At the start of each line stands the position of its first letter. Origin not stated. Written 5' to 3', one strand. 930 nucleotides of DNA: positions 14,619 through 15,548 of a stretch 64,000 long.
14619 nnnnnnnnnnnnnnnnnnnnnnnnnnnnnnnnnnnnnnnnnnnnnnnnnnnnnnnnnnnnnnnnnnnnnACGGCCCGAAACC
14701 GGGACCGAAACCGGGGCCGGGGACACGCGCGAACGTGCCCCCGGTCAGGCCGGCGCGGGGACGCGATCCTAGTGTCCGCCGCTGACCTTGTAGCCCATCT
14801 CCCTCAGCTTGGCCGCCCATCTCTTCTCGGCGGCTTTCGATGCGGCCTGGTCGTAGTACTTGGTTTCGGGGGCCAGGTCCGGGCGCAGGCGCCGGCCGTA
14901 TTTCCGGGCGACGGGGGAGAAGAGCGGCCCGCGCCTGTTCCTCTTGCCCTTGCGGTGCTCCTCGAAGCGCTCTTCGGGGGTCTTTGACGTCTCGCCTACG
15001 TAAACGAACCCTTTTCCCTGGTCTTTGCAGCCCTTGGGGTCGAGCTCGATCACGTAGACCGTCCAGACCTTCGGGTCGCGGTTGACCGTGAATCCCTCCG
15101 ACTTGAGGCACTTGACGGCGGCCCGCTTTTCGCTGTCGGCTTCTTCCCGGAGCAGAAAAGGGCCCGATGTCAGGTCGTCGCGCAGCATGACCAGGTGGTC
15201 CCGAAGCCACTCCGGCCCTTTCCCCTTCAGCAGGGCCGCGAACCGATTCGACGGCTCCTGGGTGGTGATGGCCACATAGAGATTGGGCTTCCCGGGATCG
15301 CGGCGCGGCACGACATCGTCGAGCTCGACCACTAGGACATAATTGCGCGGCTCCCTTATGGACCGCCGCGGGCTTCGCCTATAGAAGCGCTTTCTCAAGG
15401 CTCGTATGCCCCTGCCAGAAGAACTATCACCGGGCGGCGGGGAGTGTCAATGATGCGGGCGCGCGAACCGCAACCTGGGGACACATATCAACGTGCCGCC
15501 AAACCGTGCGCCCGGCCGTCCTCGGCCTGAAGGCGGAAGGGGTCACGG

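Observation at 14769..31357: Composite, layered defence island with intermediate-GC flanks around the low-GC core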

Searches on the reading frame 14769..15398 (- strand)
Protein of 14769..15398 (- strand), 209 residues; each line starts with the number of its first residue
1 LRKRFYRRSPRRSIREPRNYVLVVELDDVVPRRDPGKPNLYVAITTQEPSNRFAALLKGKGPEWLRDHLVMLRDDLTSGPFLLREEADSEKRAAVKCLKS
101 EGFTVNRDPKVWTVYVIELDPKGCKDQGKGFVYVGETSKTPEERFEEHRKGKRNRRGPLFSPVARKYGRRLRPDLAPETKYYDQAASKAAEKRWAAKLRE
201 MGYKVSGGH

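Call 4: search_protein_families(library=pfam, proteins=[window:14769-15398:-], max_evalue=0.01)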
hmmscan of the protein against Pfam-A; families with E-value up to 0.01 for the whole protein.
window:14769-15398:- (209 aa): 1 family
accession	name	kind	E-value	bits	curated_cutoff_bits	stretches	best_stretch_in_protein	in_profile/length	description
PF01541.30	GIY-YIG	-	1.3e-05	25.8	22.6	1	112-203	2-77/78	GIY-YIG catalytic domain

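Call 6: search_protein_families(library=padloc, proteins=[window:14769-15398:-], max_evalue=0.001)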
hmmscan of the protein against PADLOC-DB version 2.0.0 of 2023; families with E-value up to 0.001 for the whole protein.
window:14769-15398:- (209 aa): 0 families

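Call 43: search_protein_families(library=ncbifam, proteins=[window:14769-15398:-], max_evalue=0.001)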
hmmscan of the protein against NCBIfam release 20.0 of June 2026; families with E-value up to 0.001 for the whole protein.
window:14769-15398:- (209 aa): 0 families

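Call 56: search_solved_structures(query=window:14769-15398:-, max_evalue=10, show_alignments=2)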
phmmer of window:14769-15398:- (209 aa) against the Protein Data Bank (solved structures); distinct sequences matched with E-value up to 10: 0.
